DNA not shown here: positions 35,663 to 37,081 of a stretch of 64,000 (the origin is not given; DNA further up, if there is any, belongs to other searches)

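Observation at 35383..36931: Amicyanin-like cupredoxin plus an orphan Tat-signal lipoprotein inserted into the glp regulon: candidate undescribed periplasmic copper/redox module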

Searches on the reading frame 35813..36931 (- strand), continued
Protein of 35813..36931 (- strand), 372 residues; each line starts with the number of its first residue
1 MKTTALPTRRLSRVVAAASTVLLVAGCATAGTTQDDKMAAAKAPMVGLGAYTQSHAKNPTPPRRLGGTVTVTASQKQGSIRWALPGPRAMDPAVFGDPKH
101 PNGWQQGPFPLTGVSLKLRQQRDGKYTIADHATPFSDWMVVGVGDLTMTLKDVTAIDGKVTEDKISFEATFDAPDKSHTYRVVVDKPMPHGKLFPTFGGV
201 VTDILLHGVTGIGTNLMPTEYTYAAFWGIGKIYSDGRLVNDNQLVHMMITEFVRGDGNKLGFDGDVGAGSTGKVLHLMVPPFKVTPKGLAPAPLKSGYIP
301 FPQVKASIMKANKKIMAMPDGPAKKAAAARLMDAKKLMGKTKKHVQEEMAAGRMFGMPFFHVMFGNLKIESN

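Call 48: list_cluster_members(proteins=[P0126, P0129, P0133, P0143, P0149, P0158, P0159, P0131, P0139, P0145])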
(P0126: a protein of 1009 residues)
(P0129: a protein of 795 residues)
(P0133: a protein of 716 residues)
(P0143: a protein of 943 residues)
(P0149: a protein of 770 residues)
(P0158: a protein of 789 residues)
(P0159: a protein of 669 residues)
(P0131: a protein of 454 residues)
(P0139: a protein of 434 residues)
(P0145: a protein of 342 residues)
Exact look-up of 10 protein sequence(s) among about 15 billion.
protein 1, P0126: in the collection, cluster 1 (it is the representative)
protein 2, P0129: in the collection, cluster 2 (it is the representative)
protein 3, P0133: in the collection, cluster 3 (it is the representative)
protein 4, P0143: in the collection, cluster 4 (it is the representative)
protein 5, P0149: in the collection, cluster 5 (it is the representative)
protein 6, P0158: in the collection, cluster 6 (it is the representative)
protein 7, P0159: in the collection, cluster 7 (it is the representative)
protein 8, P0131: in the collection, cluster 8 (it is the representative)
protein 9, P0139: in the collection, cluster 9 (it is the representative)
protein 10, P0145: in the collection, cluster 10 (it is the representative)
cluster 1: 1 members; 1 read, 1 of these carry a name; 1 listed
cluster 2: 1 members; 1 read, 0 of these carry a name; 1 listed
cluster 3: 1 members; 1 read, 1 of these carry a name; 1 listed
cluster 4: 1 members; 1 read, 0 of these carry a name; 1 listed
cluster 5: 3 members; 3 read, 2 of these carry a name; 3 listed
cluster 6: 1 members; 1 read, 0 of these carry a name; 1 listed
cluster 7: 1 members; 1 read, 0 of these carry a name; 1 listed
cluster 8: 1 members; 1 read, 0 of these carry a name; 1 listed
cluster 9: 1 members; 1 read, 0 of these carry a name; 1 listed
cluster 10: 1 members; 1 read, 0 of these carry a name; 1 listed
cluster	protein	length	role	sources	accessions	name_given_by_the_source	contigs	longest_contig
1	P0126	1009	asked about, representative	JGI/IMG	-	mono/diheme cytochrome c family protein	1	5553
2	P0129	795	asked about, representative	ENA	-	-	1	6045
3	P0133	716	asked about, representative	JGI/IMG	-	cytochrome c(L)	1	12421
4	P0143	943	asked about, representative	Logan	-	-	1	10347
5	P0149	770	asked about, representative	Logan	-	-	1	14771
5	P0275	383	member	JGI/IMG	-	plastocyanin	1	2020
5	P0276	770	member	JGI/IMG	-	plastocyanin/heat shock protein HspQ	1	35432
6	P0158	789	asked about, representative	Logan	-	-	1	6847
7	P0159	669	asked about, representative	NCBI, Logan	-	-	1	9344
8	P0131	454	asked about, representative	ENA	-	-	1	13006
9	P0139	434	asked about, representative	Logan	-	-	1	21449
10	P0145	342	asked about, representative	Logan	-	-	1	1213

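Call 49: find_encoding_contigs(protein=P0276, flank=8000, max_places=2)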
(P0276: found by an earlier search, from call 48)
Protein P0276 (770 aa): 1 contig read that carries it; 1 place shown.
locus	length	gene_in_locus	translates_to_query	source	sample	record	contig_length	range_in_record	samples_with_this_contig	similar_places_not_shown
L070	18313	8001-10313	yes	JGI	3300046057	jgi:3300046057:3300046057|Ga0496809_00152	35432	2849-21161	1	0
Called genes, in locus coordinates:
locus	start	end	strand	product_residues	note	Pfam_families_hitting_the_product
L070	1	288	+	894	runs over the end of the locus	PF00133:tRNA-synt_1, PF01406:tRNA-synt_1e (faint), PF09334:tRNA-synt_1g, PF08264:Anticodon_1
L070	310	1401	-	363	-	-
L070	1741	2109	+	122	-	PF13192:Thioredoxin_3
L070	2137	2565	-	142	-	PF01398:JAB, PF14464:Prok-JAB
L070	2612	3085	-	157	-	-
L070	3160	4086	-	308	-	PF00291:PALP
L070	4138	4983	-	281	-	PF00215:OMPdecase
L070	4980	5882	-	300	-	PF00491:Arginase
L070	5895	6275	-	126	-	PF21485:IF5A-like_N, PF01287:eIF-5a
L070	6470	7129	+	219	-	PF19810:HFX_2341_N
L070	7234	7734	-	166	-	-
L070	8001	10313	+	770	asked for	PF13473:Cupredoxin_1, PF00127:Copper-bind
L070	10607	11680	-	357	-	PF01384:PHO4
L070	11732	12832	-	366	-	PF11376:DUF3179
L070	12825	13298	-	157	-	-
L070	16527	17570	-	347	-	PF00127:Copper-bind, PF17957:Big_7, PF07705:CARDB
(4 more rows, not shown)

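Call 50: find_encoding_contigs(protein=P0133, flank=8000, max_places=2)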
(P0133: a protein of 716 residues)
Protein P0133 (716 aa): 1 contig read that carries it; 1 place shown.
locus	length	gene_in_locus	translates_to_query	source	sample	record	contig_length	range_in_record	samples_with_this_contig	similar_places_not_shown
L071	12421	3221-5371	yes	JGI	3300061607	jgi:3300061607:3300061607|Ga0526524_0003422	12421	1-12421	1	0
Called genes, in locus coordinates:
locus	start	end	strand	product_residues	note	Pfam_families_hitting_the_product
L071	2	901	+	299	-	?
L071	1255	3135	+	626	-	PF01011:PQQ, PF13570:Beta-prop_ACSF4 (faint), PF13360:PQQ_2, PF01011:PQQ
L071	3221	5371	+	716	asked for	PF13442:Cytochrome_CBB3, PF00034:Cytochrom_C, PF13442:Cytochrome_CBB3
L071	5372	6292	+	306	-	-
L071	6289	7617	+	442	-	PF13458:Peripla_BP_6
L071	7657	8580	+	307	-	PF01408:GFO_IDH_MocA, PF22725:GFO_IDH_MocA_C3, PF02894:GFO_IDH_MocA_C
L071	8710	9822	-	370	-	-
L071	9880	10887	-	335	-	PF01370:Epimerase (weak)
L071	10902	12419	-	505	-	?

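Call 51: search_protein_families(library=pfam, proteins=[L031:5095-6669:+, L032:6097-7797:+, L034:5755-7536:-, L041:5606-7297:-, L045:5520-7337:-, L051:4631-6673:-, L053:965-3187:+, L061:15-1760:-, L071:1255-3135:+, L071:5372-6292:+], max_evalue=0.001)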
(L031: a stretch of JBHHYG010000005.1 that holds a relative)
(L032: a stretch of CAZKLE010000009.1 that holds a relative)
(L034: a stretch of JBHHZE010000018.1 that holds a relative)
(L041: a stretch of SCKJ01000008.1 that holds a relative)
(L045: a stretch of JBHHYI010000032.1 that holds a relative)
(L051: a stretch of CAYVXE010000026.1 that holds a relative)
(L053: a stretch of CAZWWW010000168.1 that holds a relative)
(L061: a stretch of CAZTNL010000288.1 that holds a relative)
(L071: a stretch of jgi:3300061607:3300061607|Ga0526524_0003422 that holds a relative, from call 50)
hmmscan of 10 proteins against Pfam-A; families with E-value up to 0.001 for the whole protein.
L031:5095-6669:+ (524 aa): 1 family
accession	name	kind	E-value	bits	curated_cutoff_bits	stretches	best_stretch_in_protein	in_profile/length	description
PF01435.24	Peptidase_M48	-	1.8e-35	122.9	20.3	1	88-267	4-181/186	Peptidase family M48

L032:6097-7797:+ (566 aa): 10 families
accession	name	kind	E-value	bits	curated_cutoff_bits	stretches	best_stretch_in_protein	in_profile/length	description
PF07992.20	Pyr_redox_2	-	1e-60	206.1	26.1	1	17-300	2-277/291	Pyridine nucleotide-disulphide oxidoreductase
PF00070.33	Pyr_redox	-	4.4e-19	69.2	22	1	167-236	1-70/82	Pyridine nucleotide-disulphide oxidoreductase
PF00581.25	Rhodanese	-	4.7e-16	59.5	22.2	1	478-558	10-101/102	Rhodanese-like domain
PF13738.12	Pyr_redox_3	-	1.5e-10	41.3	30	0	169-198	1-31/305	Pyridine nucleotide-disulphide oxidoreductase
PF02852.28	Pyr_redox_dim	-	2.2e-10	41.2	25.3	1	349-445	7-101/110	Pyridine nucleotide-disulphide oxidoreductase, dimerisation domain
PF13450.12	NAD_binding_8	-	4.9e-09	36.8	21.9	1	170-198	1-29/68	NAD(P)-binding Rossmann-like domain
PF01266.30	DAO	-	7.4e-06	26.2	27.9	0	168-197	2-31/353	FAD dependent oxidoreductase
PF03486.20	HI0933_like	-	7.2e-05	22.8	50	0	167-200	2-35/244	HI0933-like protein Rossmann domain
PF13454.12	NAD_binding_9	-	8.2e-05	23.1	21.8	0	169-197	1-33/155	FAD-NAD(P)-binding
PF05834.18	Lycopene_cycl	-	0.00028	20.5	23.4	0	169-201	3-37/380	Lycopene cyclase protein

L034:5755-7536:- (593 aa): 3 families
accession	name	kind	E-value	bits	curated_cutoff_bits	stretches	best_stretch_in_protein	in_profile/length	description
PF07969.17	Amidohydro_3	-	1e-25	91.6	29.7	1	100-568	3-471/472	Amidohydrolase family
PF01979.26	Amidohydro_1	-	6.4e-08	32.7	25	0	494-555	275-336/345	Amidohydrolase family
PF00449.26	Urease_alpha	-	0.00065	20.5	23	0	54-95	64-103/121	Urease alpha-subunit, N-terminal domain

L041:5606-7297:- (563 aa): 5 families
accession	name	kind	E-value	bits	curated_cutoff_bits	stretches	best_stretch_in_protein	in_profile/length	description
PF07993.18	NAD_binding_4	-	8.1e-65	219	20.1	1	21-366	1-258/258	Male sterility protein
PF03015.24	Sterile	-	1.7e-14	54.2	35.4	1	465-537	21-92/93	Male sterility protein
PF01370.27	Epimerase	-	6.9e-05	22.8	20.9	0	19-177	1-123/240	NAD dependent epimerase/dehydratase family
PF04321.23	RmlD_sub_bind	-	0.00018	21.1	27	0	121-172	51-104/287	RmlD substrate binding domain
PF02719.21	Polysacc_synt_2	-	0.00073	19.3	20.2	0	19-70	1-50/293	Polysaccharide biosynthesis protein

L045:5520-7337:- (605 aa): 2 families
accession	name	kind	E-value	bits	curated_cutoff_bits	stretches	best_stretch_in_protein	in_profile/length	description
PF01103.29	Omp85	-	7.5e-55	187.1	24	1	306-605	1-325/325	Omp85 superfamily domain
PF07244.20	POTRA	-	2.3e-29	102.3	21.3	3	27-117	2-79/79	Surface antigen variable number repeat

L051:4631-6673:- (680 aa): 12 families
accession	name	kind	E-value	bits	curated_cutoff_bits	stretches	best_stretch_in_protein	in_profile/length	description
PF02518.31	HATPase_c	-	2.8e-26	92.6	26.4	1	545-656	1-110/111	Histidine kinase-, DNA gyrase B-, and HSP90-like ATPase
PF00072.30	Response_reg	-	6.7e-21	75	30.2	1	8-111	1-102/111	Response regulator receiver domain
PF00512.31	HisKA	-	3.5e-19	69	26.9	1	439-501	2-64/66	His Kinase A (phospho-acceptor) domain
PF13492.12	GAF_3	-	9.8e-14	52.3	27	1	164-302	3-129/129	GAF domain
PF13185.12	GAF_2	-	1.6e-11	45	28.6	1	163-301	4-136/136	GAF domain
PF13426.13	PAS_9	-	5e-11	43.2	27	1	327-422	4-103/103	PAS domain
PF01590.32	GAF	-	1.7e-10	42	22.4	1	164-300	3-133/133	GAF domain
PF00989.32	PAS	-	5.6e-10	39.7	22.6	1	316-420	3-113/113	PAS fold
PF08448.16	PAS_4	-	4.4e-09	37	23.1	1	320-422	1-107/110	PAS fold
PF13188.13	PAS_8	-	1.1e-06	28.8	21.8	1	315-371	2-58/65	PAS domain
PF14501.12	HATPase_c_5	-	2.8e-05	24.4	22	1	550-654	6-100/102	GHKL domain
PF08447.18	PAS_3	-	0.00047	20.8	25.6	0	337-399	2-67/89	PAS fold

L053:965-3187:+ (740 aa): 9 families
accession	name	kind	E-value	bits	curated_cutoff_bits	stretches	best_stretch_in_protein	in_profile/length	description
PF00271.37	Helicase_C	-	1.7e-22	80.2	23.5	1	522-627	15-108/110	Helicase conserved C-terminal domain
PF00270.35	DEAD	-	9.3e-21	74.7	26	1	314-476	1-165/167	DEAD/DEAH box helicase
PF17191.10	RecG_wedge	-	6.4e-17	62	23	1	56-185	1-131/162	RecG wedge domain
PF19833.4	RecG_dom3_C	-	3.6e-11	43.4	26.8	1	656-723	2-70/87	ATP-dependent DNA helicase RecG, domain 3, C-terminal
PF04851.21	ResIII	-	6.2e-10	39.7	22.5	1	312-470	3-162/164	Type III restriction enzyme, res subunit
PF01336.31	tRNA_anti-codon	-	4.7e-06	26.9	27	1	109-168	2-60/75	OB-fold nucleic acid binding domain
PF00176.29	SNF2-rel_dom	-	1.1e-05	25.1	24.9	1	330-475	14-168/290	SNF2-related domain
PF22590.2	Cas3-like_C_2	-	9.4e-05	23.1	27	1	556-629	28-105/106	CRISPR-associated nuclease/helicase Cas3, C-terminal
PF13604.12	AAA_30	-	0.00025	21.3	27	1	314-456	3-110/191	AAA domain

L061:15-1760:- (581 aa): 0 families

L071:1255-3135:+ (626 aa): 3 families
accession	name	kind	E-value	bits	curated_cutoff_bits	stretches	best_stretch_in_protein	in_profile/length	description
PF01011.28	PQQ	-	4.4e-59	201.1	26.7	2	46-386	1-336/595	Glucose/ethanol/alcohol dehydrogenase, beta-propeller domain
PF13360.13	PQQ_2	-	3.1e-20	73.3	27.6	2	141-231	25-104/233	Outer membrane protein assembly factor BamB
PF13570.13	Beta-prop_ACSF4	-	5.7e-12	46.1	133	2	487-554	30-98/329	Beta-alanine-activating enzyme, beta-propeller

L071:5372-6292:+ (306 aa): 1 family
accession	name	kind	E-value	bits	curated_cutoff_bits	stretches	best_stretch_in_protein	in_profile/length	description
PF00497.25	SBP_bac_3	-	0.00011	22.4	26.4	1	58-279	1-117/132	Bacterial extracellular solute-binding proteins, family 3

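Call 52: search_protein_families(library=pfam, proteins=[L046:1239-1799:+, L046:1787-2869:+, L046:2947-3630:+, L046:3627-4766:+, L046:4777-6138:+, L046:6381-6989:-, L047:5261-5911:+, L047:13154-14182:+, L042:8346-9638:+, L067:11627-13123:+], max_evalue=0.001)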
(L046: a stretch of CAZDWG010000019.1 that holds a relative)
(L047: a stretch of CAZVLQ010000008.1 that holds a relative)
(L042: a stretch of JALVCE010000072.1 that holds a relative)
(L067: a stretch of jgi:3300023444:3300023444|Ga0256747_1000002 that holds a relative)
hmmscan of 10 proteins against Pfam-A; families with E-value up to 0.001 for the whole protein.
L046:1239-1799:+ (186 aa): 1 family
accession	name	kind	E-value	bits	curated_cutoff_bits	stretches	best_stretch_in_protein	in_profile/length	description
PF13664.11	DUF4149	-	5.7e-11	43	24.6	1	40-134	1-100/102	Domain of unknown function (DUF4149)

L046:1787-2869:+ (360 aa): 1 family
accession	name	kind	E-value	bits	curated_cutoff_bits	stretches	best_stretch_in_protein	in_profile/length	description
PF01594.21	AI-2E_transport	-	4.5e-61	207.3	34.3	1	19-343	3-325/327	AI-2E family transporter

L046:2947-3630:+ (227 aa): 1 family
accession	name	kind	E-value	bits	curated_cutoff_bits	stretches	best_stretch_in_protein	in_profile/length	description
PF09976.15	TPR_21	-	1.5e-11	44.8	25.5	1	35-213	2-188/193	Tetratricopeptide repeat-like domain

L046:3627-4766:+ (379 aa): 5 families
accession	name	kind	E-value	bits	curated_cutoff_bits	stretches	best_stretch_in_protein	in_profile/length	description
PF13360.13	PQQ_2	-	3.6e-43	148.3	27.6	2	80-309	2-232/233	Outer membrane protein assembly factor BamB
PF13570.13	Beta-prop_ACSF4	-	6.3e-24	85.4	133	2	196-363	62-224/329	Beta-alanine-activating enzyme, beta-propeller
PF01011.28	PQQ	-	2.4e-09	36.9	26.7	1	273-311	46-84/595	Glucose/ethanol/alcohol dehydrogenase, beta-propeller domain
PF25293.1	Beta-prop_EMC1_N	-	1.8e-05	25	34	0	126-276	46-197/219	EMC1 N-terminal beta-propeller domain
PF25292.1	Beta-prop_CGLA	-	0.0001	22.3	26.8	0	115-183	3-76/316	Lambda-carrageenase beta-propeller domain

L046:4777-6138:+ (453 aa): 18 families
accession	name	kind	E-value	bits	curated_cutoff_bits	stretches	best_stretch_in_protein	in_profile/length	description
PF01926.29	MMR_HSR1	-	6.1e-50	168.5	21.9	2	8-123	2-113/113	50S ribosome-binding GTPase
PF14714.11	KH_dom-like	-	1.8e-27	95.8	27.3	1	359-436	3-80/81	KH-domain-like of EngA bacterial GTPase enzymes, C-terminal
PF02421.24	FeoB_N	-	4.1e-24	85.3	27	2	8-124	3-115/156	Ferrous iron transport protein B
PF00009.33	GTP_EFTU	-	1.7e-21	77.1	26.5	2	179-349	5-184/188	Elongation factor Tu GTP binding domain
PF00350.29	Dynamin_N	-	2.5e-13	50.8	27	0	180-221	1-41/168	Dynamin family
PF03193.22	RsgA_GTPase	-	8.2e-12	45.7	30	0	282-345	43-102/174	RsgA GTPase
PF00071.28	Ras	-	3.3e-10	40.2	21.6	0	8-125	2-115/162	Ras family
PF04548.22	AIG1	-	2.1e-09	37.4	27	1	8-111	3-108/212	AIG1 family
PF08477.19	Roc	-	1.8e-06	28.7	27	0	180-247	2-74/119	Ras of Complex, Roc, domain of DAPkinase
PF13401.12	AAA_22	-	4.4e-06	27.5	27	0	7-126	7-95/130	AAA domain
PF05621.17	TniB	-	5.4e-06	26.4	22.4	0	172-272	31-126/189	Bacterial TniB protein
PF00005.33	ABC_tran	-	7.4e-06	27.1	25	0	7-35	13-41/137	ABC transporter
PF03266.21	NTPase_1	-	0.0003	21.1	23.9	0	8-30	2-24/168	NTPase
PF00735.24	Septin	-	0.00034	20.4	26.2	0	180-229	7-59/280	Septin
PF25683.1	URGCP_GTPase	-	0.00044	19.5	55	0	171-209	184-221/396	URGCP-like GTPase domain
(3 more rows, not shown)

L046:6381-6989:- (202 aa): 0 families

L047:5261-5911:+ (216 aa): 2 families
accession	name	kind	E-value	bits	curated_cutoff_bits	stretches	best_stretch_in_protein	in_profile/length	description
PF00578.27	AhpC-TSA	-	9e-31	106.8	26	1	46-190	2-122/124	AhpC/TSA family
PF08534.16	Redoxin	-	3.7e-17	62.9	26.6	1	44-198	1-137/148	Redoxin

L047:13154-14182:+ (342 aa): 2 families
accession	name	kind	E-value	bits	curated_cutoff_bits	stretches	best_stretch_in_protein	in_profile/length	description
PF00034.26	Cytochrom_C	-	8.3e-15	56.3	21.3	1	206-289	2-82/90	Cytochrome c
PF13442.11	Cytochrome_CBB3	-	5.3e-05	23.9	27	0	208-246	6-35/68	Cytochrome C oxidase, cbb3-type, subunit III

L042:8346-9638:+ (430 aa): 0 families

L067:11627-13123:+ (498 aa): 1 family
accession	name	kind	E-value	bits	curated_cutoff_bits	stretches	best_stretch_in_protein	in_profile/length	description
PF13372.12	Alginate_exp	-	0.00022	20.6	25.2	1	266-483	202-384/395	Alginate export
